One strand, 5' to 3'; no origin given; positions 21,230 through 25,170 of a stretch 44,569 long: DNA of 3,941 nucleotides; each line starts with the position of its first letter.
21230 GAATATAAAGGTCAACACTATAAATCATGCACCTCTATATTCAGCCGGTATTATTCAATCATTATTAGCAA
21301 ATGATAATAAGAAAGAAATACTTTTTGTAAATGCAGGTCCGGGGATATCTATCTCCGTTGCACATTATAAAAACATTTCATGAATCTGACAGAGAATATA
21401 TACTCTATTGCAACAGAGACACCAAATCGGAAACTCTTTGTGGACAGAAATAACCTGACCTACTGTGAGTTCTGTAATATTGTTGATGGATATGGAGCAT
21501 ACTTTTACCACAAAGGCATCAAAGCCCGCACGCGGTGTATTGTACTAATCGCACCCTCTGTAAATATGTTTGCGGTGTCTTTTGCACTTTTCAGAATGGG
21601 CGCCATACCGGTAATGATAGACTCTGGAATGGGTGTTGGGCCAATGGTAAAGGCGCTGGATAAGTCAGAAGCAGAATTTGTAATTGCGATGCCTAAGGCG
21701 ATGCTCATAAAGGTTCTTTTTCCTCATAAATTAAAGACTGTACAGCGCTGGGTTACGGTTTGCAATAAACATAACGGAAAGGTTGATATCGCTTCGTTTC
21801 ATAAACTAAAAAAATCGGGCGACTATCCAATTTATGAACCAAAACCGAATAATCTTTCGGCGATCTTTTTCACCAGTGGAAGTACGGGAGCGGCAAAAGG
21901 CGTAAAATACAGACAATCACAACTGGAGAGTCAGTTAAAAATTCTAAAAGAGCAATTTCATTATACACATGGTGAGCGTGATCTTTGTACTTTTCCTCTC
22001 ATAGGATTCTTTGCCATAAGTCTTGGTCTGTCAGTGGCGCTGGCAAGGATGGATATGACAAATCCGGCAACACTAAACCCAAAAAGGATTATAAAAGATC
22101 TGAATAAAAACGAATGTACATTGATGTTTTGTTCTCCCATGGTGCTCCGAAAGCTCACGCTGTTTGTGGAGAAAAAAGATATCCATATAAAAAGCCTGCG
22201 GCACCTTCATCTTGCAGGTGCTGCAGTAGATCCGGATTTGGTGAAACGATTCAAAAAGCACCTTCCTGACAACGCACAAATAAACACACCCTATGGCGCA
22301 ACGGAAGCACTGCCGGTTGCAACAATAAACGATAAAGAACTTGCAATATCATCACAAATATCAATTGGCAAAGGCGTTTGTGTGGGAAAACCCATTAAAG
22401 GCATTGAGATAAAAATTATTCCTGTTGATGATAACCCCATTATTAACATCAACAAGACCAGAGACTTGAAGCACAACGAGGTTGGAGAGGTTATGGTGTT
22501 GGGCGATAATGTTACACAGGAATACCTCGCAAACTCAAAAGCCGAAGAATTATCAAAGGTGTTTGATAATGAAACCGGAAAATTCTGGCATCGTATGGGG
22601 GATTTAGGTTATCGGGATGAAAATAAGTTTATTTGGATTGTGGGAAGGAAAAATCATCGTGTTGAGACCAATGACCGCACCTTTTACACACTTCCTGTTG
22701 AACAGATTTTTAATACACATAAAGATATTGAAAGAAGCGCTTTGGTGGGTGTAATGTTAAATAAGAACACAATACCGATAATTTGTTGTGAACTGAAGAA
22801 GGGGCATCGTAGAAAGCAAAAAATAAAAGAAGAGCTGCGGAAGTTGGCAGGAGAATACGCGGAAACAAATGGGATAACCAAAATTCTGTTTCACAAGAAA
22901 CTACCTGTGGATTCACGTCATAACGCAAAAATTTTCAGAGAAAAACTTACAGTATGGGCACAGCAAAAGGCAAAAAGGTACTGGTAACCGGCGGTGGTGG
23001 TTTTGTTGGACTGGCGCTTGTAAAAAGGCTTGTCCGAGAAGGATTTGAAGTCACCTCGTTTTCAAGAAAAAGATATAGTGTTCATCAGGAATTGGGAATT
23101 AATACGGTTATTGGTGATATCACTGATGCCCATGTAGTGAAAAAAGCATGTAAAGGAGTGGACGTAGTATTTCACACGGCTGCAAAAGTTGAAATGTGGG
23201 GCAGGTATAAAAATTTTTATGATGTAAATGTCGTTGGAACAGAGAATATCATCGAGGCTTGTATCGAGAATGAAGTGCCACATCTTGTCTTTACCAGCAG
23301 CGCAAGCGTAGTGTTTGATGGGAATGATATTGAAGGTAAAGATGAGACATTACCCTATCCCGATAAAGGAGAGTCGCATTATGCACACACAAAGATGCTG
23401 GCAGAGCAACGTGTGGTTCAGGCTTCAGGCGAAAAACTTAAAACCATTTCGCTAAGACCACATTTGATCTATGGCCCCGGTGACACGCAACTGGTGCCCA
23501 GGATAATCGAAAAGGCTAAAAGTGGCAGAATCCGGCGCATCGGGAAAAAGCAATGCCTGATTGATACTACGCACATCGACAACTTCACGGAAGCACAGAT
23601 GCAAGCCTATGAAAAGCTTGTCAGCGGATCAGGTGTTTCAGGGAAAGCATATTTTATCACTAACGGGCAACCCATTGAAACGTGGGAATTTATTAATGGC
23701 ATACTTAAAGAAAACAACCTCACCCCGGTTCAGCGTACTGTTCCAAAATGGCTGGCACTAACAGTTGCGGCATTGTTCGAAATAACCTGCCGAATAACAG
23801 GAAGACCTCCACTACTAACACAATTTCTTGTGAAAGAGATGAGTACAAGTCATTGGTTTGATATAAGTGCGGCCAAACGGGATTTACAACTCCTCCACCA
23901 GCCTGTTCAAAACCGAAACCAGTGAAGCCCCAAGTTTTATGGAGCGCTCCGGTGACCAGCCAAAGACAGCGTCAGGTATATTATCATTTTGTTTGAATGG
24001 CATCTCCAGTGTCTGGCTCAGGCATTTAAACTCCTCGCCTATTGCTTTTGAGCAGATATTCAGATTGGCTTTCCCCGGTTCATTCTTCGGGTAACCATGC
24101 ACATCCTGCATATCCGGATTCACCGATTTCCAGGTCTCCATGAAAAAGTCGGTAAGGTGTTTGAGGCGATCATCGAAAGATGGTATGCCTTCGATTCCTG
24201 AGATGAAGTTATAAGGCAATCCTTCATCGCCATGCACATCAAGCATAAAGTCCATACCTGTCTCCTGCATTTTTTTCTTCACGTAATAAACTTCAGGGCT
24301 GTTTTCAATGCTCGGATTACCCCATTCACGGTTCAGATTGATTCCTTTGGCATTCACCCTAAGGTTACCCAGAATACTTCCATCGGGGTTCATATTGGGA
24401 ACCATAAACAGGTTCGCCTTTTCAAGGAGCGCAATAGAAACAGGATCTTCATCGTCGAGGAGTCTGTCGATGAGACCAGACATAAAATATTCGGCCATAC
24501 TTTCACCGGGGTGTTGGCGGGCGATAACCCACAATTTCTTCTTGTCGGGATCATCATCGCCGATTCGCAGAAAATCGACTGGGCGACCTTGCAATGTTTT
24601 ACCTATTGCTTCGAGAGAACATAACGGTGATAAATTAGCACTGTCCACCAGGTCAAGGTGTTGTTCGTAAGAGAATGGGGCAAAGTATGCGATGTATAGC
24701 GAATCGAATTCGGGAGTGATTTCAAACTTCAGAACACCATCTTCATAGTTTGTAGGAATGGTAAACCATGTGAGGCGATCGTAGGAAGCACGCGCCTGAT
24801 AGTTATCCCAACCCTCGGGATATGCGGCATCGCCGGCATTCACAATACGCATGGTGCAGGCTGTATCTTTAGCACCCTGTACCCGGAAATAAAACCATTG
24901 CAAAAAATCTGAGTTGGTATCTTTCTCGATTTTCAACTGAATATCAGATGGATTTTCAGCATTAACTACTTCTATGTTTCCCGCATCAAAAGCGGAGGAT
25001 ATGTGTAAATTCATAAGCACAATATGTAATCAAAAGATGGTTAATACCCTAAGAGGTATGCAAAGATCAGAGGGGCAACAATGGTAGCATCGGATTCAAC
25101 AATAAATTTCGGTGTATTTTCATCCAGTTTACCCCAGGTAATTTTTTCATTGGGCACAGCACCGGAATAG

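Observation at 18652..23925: Five-gene ole-like (olefin / beta-lactone) lipid cluster in a Bacteroidota context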

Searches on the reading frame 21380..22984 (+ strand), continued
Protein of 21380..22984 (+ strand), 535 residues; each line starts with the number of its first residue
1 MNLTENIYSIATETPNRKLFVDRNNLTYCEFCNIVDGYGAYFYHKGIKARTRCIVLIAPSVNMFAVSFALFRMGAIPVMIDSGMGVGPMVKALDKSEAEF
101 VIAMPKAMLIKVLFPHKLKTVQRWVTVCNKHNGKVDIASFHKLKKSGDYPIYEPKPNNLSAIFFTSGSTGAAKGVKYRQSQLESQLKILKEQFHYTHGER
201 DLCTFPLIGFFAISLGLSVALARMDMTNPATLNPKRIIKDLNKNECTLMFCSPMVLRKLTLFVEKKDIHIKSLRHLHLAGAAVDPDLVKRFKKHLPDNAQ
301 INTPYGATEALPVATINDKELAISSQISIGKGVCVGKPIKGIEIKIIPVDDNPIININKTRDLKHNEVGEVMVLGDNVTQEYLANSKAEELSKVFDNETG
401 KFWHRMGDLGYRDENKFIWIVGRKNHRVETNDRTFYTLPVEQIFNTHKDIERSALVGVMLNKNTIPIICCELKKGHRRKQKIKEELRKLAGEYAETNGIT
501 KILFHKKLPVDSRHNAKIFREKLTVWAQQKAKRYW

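Call 53: search_protein_families(library=ncbifam, proteins=[L039:5009-5911:+, L077:5070-5996:+, L043:4828-5727:+, L007:5197-6087:+, L039:3960-5012:+, L064:2735-3625:+], max_evalue=1e-10)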
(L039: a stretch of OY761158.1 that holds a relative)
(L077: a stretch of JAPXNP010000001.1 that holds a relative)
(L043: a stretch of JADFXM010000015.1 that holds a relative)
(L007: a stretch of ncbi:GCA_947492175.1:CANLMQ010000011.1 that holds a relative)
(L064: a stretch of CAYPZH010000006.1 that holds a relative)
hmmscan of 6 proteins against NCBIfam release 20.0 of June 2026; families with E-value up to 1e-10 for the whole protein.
L039:5009-5911:+ (301 aa): 15 families
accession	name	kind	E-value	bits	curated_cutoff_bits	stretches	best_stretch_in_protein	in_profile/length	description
NF002938.0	PRK03592.1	equivalog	1.1e-49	169.3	241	1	10-296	7-293/298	haloalkane dehalogenase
NF002873.0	PRK03204.1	equivalog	1.1e-46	159.4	466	1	4-289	5-282/286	haloalkane dehalogenase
NF002043.0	PRK00870.1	subfamily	1.3e-45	156.1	265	1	8-293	14-299/302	haloalkane dehalogenase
TIGR01250.1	pro_imino_pep_2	subfamily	1.2e-17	64.4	167.65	1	29-137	21-130/288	proline iminopeptidase-family hydrolase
NF045632.1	hydroxlase_HsaD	equivalog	2.5e-17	62.8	400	1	15-141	14-142/290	4,5:9,10-diseco-3-hydroxy-5,9,17-trioxoandrosta-1(10),2-diene-4-oate hydrolase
TIGR03056.1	bchO_mg_che_rel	equivalog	9e-17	61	172.55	1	15-137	8-129/278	alpha/beta fold hydrolase BchO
NF050089.1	i_nPHAscl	equivalog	2e-16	59.9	300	1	30-138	15-119/288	intracellular short-chain-length polyhydroxyalkanoate depolymerase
NF004514.1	PRK05855.1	equivalog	7.2e-16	57.8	455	1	26-128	15-115/578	SDR family oxidoreductase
NF051488.1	bifunc_PcaDC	exception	4.3e-14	52.4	390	0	32-137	11-112/375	bifunctional 3-oxoadipate enol-lactonase/4-carboxymuconolactone decarboxylase PcaDC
TIGR02427.1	protocat_pcaD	equivalog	5.8e-14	52.1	255.85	1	29-137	6-113/251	3-oxoadipate enol-lactonase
NF011457.0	PRK14875.1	equivalog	1e-13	51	307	0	17-138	114-233/372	acetoin dehydrogenase dihydrolipoyllysine-residue acetyltransferase subunit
NF051487.1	bifunc_PcaCD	exception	1.2e-13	50.9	430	1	32-138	171-273/413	bifunctional 4-carboxymuconolactone decarboxylase/3-oxoadipate enol-lactonase PcaCD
TIGR03611.1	RutD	equivalog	2.2e-13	50.2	238.5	1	25-137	5-114/258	pyrimidine utilization protein D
TIGR03343.1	biphenyl_bphD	equivalog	1.4e-11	44.1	462.15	0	21-139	18-137/282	2-hydroxy-6-oxo-6-phenylhexa-2,4-dienoate hydrolase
NF045948.1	ProImpepThrmp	equivalog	3.9e-11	42.9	500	1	17-134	6-126/291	proline iminopeptidase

L077:5070-5996:+ (309 aa): 10 families
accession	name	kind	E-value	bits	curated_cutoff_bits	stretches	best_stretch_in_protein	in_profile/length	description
NF002873.0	PRK03204.1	equivalog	2.4e-42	145.2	466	1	18-296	12-281/286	haloalkane dehalogenase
NF002043.0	PRK00870.1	subfamily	1.9e-37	129.4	265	1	19-300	18-298/302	haloalkane dehalogenase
NF002938.0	PRK03592.1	equivalog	8.1e-36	123.9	241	1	20-306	10-295/298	haloalkane dehalogenase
NF004514.1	PRK05855.1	equivalog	8.6e-16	57.6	455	1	24-133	3-112/578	SDR family oxidoreductase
TIGR03056.1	bchO_mg_che_rel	equivalog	1.5e-14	53.7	172.55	1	22-151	8-135/278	alpha/beta fold hydrolase BchO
NF050089.1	i_nPHAscl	equivalog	5.8e-13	48.5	300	0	39-148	16-121/288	intracellular short-chain-length polyhydroxyalkanoate depolymerase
NF051488.1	bifunc_PcaDC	exception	4.4e-12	45.8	390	1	52-178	23-147/375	bifunctional 3-oxoadipate enol-lactonase/4-carboxymuconolactone decarboxylase PcaDC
NF051487.1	bifunc_PcaCD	exception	1e-11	44.6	430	1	56-160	187-286/413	bifunctional 4-carboxymuconolactone decarboxylase/3-oxoadipate enol-lactonase PcaCD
TIGR02427.1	protocat_pcaD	equivalog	1.1e-11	44.6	255.85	0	55-146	27-114/251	3-oxoadipate enol-lactonase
TIGR01250.1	pro_imino_pep_2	subfamily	6.6e-11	42.3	167.65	0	36-144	20-129/288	proline iminopeptidase-family hydrolase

L043:4828-5727:+ (300 aa): 8 families
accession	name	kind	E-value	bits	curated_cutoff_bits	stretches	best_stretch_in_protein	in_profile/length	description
NF002938.0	PRK03592.1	equivalog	3.9e-44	151.2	241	1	17-299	8-291/298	haloalkane dehalogenase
NF002873.0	PRK03204.1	equivalog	1.9e-40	139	466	1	6-294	1-282/286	haloalkane dehalogenase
NF002043.0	PRK00870.1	subfamily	1.2e-37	130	265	1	17-299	17-300/302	haloalkane dehalogenase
NF050089.1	i_nPHAscl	equivalog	6.2e-16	58.3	300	0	28-145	6-120/288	intracellular short-chain-length polyhydroxyalkanoate depolymerase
NF004514.1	PRK05855.1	equivalog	6.1e-13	48.2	455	1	38-140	21-121/578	SDR family oxidoreductase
TIGR01249.1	pro_imino_pep_1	equivalog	1.1e-11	44.4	259.75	0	20-139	5-125/307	prolyl aminopeptidase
TIGR03056.1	bchO_mg_che_rel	equivalog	8e-11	41.5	172.55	0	21-143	8-129/278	alpha/beta fold hydrolase BchO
NF045632.1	hydroxlase_HsaD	equivalog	8.8e-11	41.3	400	0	20-145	13-140/290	4,5:9,10-diseco-3-hydroxy-5,9,17-trioxoandrosta-1(10),2-diene-4-oate hydrolase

L007:5197-6087:+ (297 aa): 8 families
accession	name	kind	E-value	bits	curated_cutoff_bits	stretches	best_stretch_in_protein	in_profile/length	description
NF002043.0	PRK00870.1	subfamily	2.5e-84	283.3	265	1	13-295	12-300/302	haloalkane dehalogenase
NF002938.0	PRK03592.1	equivalog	1.4e-39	136.2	241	1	20-296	10-292/298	haloalkane dehalogenase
NF002873.0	PRK03204.1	equivalog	1.8e-28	99.7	466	1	18-291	12-283/286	haloalkane dehalogenase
NF011457.0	PRK14875.1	equivalog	3e-15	56.1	307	1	22-134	112-221/372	acetoin dehydrogenase dihydrolipoyllysine-residue acetyltransferase subunit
TIGR03056.1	bchO_mg_che_rel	equivalog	4.5e-14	52.1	172.55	1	22-144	8-128/278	alpha/beta fold hydrolase BchO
NF045632.1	hydroxlase_HsaD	equivalog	8.9e-13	47.8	400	0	23-137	15-130/290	4,5:9,10-diseco-3-hydroxy-5,9,17-trioxoandrosta-1(10),2-diene-4-oate hydrolase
NF004514.1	PRK05855.1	equivalog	1.6e-12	46.8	455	1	26-124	6-104/578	SDR family oxidoreductase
NF050089.1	i_nPHAscl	equivalog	9.1e-11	41.3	300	0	37-141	13-114/288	intracellular short-chain-length polyhydroxyalkanoate depolymerase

L039:3960-5012:+ (351 aa): 5 families
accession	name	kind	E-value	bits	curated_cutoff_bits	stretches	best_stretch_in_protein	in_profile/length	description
NF006720.0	PRK09258.1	equivalog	1.7e-139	464.9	285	1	1-351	1-338/338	3-oxoacyl-ACP synthase III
NF006829.0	PRK09352.1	subfamily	4.4e-31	108.1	249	1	43-345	35-315/322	beta-ketoacyl-ACP synthase 3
NF004623.0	PRK05963.1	equivalog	1.1e-24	87.4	437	1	34-343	27-320/328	beta-ketoacyl-ACP synthase III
TIGR00747.1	fabH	subfamily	4e-24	85.3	292.1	1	44-343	34-314/322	beta-ketoacyl-ACP synthase III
NF005541.0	PRK07204.1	equivalog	6.2e-20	71.8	402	1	8-343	7-321/329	beta-ketoacyl-ACP synthase III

L064:2735-3625:+ (297 aa): 5 families
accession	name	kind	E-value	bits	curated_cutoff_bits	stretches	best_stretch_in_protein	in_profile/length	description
NF006720.0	PRK09258.1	equivalog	1.4e-31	110.1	285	1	31-296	40-295/338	3-oxoacyl-ACP synthase III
NF006829.0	PRK09352.1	subfamily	4.7e-26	91.5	249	1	2-297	4-279/322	beta-ketoacyl-ACP synthase 3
TIGR00747.1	fabH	subfamily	5.1e-23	81.6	292.1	1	1-297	1-280/322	beta-ketoacyl-ACP synthase III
NF005308.0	PRK06840.1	equivalog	8.6e-14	51.3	315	1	2-146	4-143/339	3-oxoacyl-ACP synthase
NF004623.0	PRK05963.1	equivalog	5.6e-13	48.9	437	1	3-205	6-191/328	beta-ketoacyl-ACP synthase III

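Call 83: search_protein_families(library=ncbifam, proteins=[L039:5911-7545:+, L077:5986-7596:+, L064:5986-7620:+, L039:7545-8528:+, L077:7596-8600:+, L007:8001-9620:+, L007:9599-10612:+], max_evalue=1e-60)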
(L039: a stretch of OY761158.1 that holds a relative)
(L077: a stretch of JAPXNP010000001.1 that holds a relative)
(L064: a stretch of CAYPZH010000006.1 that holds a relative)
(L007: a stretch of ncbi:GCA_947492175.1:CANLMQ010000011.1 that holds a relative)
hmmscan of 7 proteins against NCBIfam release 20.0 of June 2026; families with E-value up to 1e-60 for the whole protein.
L039:5911-7545:+ (545 aa): 3 families
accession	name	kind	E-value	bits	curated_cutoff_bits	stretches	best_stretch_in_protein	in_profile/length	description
NF006754.0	PRK09274.1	equivalog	1.2e-232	773.1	478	1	4-543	3-550/555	fatty acid CoA ligase family protein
NF045786.1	OlefBLtnSynXan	equivalog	7.9e-208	691.3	900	1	7-541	2-542/544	olefin beta-lactone synthetase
NF045785.1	OlefBLtnSynShew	equivalog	2.5e-198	659.9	850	1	8-540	3-551/552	olefin beta-lactone synthetase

L077:5986-7596:+ (537 aa): 3 families
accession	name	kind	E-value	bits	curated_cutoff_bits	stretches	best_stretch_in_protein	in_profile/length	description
NF006754.0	PRK09274.1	equivalog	2.1e-178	594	478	1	7-535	7-550/555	fatty acid CoA ligase family protein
NF045786.1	OlefBLtnSynXan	equivalog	2e-154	515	900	1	15-532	19-541/544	olefin beta-lactone synthetase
NF045785.1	OlefBLtnSynShew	equivalog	8.6e-145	483.2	850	1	30-529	37-548/552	olefin beta-lactone synthetase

L064:5986-7620:+ (545 aa): 3 families
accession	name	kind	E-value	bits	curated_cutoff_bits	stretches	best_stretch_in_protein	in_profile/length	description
NF006754.0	PRK09274.1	equivalog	2.5e-173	577.2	478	1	5-538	4-551/555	fatty acid CoA ligase family protein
NF045786.1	OlefBLtnSynXan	equivalog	1.3e-139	466.2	900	1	7-534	2-541/544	olefin beta-lactone synthetase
NF045785.1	OlefBLtnSynShew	equivalog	4e-127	424.9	850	1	9-531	4-548/552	olefin beta-lactone synthetase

L039:7545-8528:+ (328 aa): 2 families
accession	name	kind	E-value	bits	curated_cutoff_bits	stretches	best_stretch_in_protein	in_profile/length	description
NF042423.1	oxyalk_red_Shew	equivalog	3.7e-136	453.6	580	1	2-322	10-331/331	2-alkyl-3-oxoalkanoate reductase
NF042422.1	oxyalk_red_OleD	equivalog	2.6e-132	441.1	580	1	1-325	1-327/329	2-alkyl-3-oxoalkanoate reductase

L077:7596-8600:+ (335 aa): 2 families
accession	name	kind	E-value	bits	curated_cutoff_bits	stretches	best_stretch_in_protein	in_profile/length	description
NF042422.1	oxyalk_red_OleD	equivalog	1.6e-125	418.8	580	1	1-327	1-328/329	2-alkyl-3-oxoalkanoate reductase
NF042423.1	oxyalk_red_Shew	equivalog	3.9e-109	364.7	580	1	3-323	11-331/331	2-alkyl-3-oxoalkanoate reductase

L007:8001-9620:+ (540 aa): 3 families
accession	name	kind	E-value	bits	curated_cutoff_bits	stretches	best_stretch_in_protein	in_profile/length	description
NF006754.0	PRK09274.1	equivalog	1e-178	595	478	1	7-539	5-551/555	fatty acid CoA ligase family protein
NF045785.1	OlefBLtnSynShew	equivalog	4.1e-146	487.6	850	1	29-536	35-552/552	olefin beta-lactone synthetase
NF045786.1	OlefBLtnSynXan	equivalog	2.6e-139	465.1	900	1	25-537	31-543/544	olefin beta-lactone synthetase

L007:9599-10612:+ (338 aa): 2 families
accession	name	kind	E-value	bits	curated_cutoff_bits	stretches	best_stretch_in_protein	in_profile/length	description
NF042423.1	oxyalk_red_Shew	equivalog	1e-109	366.6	580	1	8-326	9-329/331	2-alkyl-3-oxoalkanoate reductase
NF042422.1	oxyalk_red_OleD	equivalog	1.5e-102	343.3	580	1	8-331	1-327/329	2-alkyl-3-oxoalkanoate reductase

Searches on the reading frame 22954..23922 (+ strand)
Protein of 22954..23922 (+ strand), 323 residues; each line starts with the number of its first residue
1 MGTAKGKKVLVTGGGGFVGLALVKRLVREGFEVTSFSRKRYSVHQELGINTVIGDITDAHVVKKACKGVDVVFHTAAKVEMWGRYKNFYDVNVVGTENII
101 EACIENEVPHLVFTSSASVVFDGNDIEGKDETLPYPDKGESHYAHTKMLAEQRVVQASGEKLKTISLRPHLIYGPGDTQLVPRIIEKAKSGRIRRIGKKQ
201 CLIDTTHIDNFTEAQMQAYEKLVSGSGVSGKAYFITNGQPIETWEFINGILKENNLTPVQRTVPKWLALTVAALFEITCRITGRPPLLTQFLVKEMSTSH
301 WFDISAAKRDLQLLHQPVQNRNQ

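Call 5: search_protein_families(library=pfam, proteins=[window:22954-23922:+], max_evalue=0.01)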
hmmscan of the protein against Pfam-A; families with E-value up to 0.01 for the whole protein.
window:22954-23922:+ (323 aa): 11 families
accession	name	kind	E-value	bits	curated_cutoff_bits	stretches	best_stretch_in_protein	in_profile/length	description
PF01073.25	3Beta_HSD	-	1.6e-59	201.7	22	1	10-259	1-273/280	3-beta hydroxysteroid dehydrogenase/isomerase family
PF01370.27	Epimerase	-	7e-37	127.5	20.9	1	9-224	1-230/240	NAD dependent epimerase/dehydratase family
PF04321.23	RmlD_sub_bind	-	3.4e-20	72.7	27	1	8-258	2-235/287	RmlD substrate binding domain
PF07993.18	NAD_binding_4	-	2.2e-18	66.8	20.1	1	60-177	80-210/258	Male sterility protein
PF13460.12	NAD_binding_10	-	2.6e-17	63.7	27.2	1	13-172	1-146/184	NAD(P)H-binding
PF16363.11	GDP_Man_Dehyd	-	1.3e-15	58.1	27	1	10-221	1-239/332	GDP-mannose 4,6 dehydratase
PF02719.21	Polysacc_synt_2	-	3.3e-13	49.9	20.2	1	9-117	1-129/293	Polysaccharide biosynthesis protein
PF05368.20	NmrA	-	3.7e-10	40.3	27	1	7-116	3-107/298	NmrA-like family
PF00106.31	adh_short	-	0.00012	22.1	26.6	1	7-70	1-72/195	short chain dehydrogenase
PF08659.16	KR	-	0.0016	18.8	22.6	0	9-121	3-141/180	KR domain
PF02254.24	TrkA_N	-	0.0072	17.1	23.8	0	14-65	5-58/116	TrkA-N domain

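Call 6: search_protein_families(library=ncbifam, proteins=[window:22954-23922:+], max_evalue=0.01)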
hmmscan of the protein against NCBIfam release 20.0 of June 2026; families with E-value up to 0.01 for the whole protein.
window:22954-23922:+ (323 aa): 62 families (the best 25 are shown)
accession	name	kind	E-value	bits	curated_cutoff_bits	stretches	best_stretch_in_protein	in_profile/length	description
NF042423.1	oxyalk_red_Shew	equivalog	5.3e-99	331.4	580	1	5-312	7-317/331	2-alkyl-3-oxoalkanoate reductase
NF042422.1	oxyalk_red_OleD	equivalog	7.4e-99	331.2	580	1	8-312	2-310/329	2-alkyl-3-oxoalkanoate reductase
TIGR03466.1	HpnA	hypoth_equivalog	1.6e-45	155.5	367.65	1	8-320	2-312/327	hopanoid-associated sugar epimerase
NF052578.1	StrlDmthSdmBMthl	equivalog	7.9e-24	85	600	1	9-238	3-230/328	sterol demethylase protein SdmB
TIGR04180.1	EDH_00030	hypoth_equivalog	1e-23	83.8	475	1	9-241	1-243/297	NAD-dependent 4,6-dehydratase LegB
TIGR01746.1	Thioester-redct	subfamily_domain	5.1e-18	65.4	213.35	1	67-179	87-202/371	thioester reductase domain-containing protein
TIGR01179.1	galE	equivalog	1.7e-16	60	262.3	1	8-168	1-172/332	UDP-glucose 4-epimerase GalE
TIGR01181.1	dTDP_gluc_dehyt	equivalog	8.5e-15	54.6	365.1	1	8-253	1-260/321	dTDP-glucose 4,6-dehydratase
NF004520.0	PRK05865.1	equivalog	1.2e-14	53.2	1509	1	8-185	2-141/854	sugar epimerase family protein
TIGR01214.1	rmlD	equivalog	1e-13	51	224.05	1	8-254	1-226/285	dTDP-4-dehydrorhamnose reductase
NF041293.1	G6PDh_Azf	equivalog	2.3e-13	50.2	400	1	7-120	3-119/252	NAD-dependent glucose-6-phosphate dehydrogenase Azf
NF058621.1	DiazavRedAvaA7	equivalog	1.2e-12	48.1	400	1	8-270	2-263/304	3-diazoavenalumate denitrifying reductase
TIGR02197.1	heptose_epim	equivalog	1.5e-12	47.3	274.6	1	9-177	1-175/316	ADP-glyceromanno-heptose 6-epimerase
TIGR03589.1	PseB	equivalog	6.8e-12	45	407.75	1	5-115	3-124/324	UDP-N-acetylglucosamine 4,6-dehydratase (inverting)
NF043036.1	ErythonDh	equivalog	1.8e-11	43.8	325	1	8-151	2-157/321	D-erythronate dehydrogenase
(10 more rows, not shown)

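Call 28: search_solved_structures(query=window:22954-23922:+, max_evalue=1e-15)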
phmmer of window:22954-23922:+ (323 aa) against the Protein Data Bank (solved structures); distinct sequences matched with E-value up to 1e-15: 4.
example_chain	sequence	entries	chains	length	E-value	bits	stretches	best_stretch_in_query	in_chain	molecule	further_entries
6jkg_A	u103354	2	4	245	8e-42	146.8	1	6-236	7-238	Sterol-4-alpha-carboxylate 3-dehydrogenase, decarboxylating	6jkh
3wj7_A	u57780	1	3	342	1.2e-18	70.6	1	9-318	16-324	Putative oxidoreductase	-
8rdg_A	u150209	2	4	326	1.9e-16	63.4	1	8-256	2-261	SDR family NAD(P)-dependent oxidoreductase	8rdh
8rdi_A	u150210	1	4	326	5.5e-16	61.9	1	8-225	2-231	SDR family NAD(P)-dependent oxidoreductase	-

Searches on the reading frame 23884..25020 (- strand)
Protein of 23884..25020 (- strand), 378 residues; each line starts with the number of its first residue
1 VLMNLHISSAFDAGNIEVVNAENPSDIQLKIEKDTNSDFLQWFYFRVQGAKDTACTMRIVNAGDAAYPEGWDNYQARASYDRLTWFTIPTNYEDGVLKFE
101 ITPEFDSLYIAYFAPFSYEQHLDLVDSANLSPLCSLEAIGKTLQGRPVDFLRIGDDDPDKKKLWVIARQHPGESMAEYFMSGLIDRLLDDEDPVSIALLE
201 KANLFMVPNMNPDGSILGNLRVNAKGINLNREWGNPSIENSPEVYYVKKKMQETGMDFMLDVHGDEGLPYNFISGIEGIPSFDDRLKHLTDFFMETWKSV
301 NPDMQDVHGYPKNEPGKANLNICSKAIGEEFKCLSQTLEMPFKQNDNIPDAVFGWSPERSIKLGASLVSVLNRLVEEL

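Call 39: search_protein_families(library=pfam, proteins=[window:23884-25020:-], max_evalue=0.00001)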
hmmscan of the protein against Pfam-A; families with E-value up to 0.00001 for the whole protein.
window:23884-25020:- (378 aa): 2 families
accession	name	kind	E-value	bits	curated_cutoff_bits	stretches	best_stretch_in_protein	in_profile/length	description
PF18027.6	Pepdidase_M14_N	-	4.1e-40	136.7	23.2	1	7-113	1-107/107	Cytosolic carboxypeptidase N-terminal domain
PF00246.29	Peptidase_M14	-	8.7e-19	68.6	21.6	1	131-235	13-135/286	Zinc carboxypeptidase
